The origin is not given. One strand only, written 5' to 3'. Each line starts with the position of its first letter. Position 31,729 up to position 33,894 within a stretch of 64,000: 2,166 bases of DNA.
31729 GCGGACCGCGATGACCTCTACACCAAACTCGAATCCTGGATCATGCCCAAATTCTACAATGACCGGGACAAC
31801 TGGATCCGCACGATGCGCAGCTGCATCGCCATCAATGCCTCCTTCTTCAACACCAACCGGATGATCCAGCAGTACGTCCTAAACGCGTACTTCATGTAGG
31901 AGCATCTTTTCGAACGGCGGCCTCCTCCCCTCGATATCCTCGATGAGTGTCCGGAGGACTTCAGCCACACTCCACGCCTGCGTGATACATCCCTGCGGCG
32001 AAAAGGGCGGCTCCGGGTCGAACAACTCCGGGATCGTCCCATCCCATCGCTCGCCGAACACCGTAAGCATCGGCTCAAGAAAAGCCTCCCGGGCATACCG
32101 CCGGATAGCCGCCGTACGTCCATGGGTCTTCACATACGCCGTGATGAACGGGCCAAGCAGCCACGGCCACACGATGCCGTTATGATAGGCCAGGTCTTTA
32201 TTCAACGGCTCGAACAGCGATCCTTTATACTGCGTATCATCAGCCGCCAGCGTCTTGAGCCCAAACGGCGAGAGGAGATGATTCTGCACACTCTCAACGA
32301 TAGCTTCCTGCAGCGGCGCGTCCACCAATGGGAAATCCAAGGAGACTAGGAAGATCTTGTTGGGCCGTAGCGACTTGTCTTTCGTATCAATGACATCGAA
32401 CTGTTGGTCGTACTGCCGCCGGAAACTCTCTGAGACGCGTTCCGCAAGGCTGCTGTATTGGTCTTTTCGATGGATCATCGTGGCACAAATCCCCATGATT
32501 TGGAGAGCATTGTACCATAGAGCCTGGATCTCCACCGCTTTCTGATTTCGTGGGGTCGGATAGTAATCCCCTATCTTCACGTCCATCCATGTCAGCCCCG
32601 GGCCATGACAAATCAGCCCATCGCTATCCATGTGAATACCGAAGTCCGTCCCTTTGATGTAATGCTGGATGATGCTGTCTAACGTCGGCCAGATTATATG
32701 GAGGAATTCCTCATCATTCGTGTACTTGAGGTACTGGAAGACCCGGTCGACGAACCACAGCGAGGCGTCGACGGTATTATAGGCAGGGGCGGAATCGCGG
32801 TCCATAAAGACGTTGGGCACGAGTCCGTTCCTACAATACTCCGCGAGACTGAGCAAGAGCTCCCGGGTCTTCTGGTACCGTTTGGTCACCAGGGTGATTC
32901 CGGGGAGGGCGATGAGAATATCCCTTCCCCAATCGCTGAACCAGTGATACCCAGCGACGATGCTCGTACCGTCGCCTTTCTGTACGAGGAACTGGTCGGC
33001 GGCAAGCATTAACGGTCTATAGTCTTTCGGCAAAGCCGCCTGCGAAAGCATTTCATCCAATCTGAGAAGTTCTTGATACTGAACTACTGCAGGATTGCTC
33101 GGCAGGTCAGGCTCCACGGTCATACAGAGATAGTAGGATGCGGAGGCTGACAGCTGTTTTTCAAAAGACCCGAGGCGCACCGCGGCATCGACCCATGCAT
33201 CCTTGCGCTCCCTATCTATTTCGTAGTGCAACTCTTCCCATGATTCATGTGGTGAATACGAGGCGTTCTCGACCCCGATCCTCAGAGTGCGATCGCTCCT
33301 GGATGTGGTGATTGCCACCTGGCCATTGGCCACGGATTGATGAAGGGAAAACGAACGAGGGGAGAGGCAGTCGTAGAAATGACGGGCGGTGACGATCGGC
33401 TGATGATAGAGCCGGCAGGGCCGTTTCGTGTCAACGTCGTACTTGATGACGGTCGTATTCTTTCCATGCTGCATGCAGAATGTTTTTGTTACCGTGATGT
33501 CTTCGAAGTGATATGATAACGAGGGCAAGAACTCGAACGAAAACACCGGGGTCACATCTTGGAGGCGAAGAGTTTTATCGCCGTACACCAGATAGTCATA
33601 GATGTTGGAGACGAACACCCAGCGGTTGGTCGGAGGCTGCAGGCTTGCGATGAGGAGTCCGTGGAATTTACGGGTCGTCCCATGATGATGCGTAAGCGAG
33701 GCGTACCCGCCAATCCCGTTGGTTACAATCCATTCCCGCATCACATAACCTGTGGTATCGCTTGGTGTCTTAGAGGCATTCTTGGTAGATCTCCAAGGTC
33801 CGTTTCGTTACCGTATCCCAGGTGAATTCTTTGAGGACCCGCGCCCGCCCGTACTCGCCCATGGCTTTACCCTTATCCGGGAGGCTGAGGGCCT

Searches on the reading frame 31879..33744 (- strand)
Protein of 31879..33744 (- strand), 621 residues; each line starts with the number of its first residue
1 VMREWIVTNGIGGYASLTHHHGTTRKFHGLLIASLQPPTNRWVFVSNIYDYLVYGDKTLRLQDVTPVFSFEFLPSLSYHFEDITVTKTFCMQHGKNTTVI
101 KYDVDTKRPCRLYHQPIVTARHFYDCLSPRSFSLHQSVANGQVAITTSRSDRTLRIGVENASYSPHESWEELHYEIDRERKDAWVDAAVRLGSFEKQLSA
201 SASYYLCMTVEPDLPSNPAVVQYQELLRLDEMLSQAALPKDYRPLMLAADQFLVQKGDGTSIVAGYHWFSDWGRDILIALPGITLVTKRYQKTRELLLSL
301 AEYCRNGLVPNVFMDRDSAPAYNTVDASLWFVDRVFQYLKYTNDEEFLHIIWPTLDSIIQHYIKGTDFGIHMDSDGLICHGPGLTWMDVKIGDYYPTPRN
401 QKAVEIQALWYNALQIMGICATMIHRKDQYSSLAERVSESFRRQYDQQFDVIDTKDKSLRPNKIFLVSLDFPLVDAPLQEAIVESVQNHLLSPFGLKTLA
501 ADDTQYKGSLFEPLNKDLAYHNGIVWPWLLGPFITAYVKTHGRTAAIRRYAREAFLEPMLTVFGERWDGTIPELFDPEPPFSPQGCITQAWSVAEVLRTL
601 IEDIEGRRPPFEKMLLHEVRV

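Call 86: search_protein_families(library=pfam, proteins=[window:31879-33744:-], max_evalue=0.00001)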
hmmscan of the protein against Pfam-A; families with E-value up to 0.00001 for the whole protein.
window:31879-33744:- (621 aa): 3 families
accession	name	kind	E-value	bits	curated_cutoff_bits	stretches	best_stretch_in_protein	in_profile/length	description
PF06202.20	GDE_C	-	1.1e-110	370.5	21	1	248-598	2-367/367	Amylo-alpha-1,6-glucosidase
PF12439.13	GDE_N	-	5.6e-39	134.3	27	1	3-203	1-217/219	Glycogen debranching enzyme N terminal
PF12899.13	Glyco_hydro_100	-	7e-06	25.4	23.6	0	511-552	347-387/435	Alkaline and neutral invertase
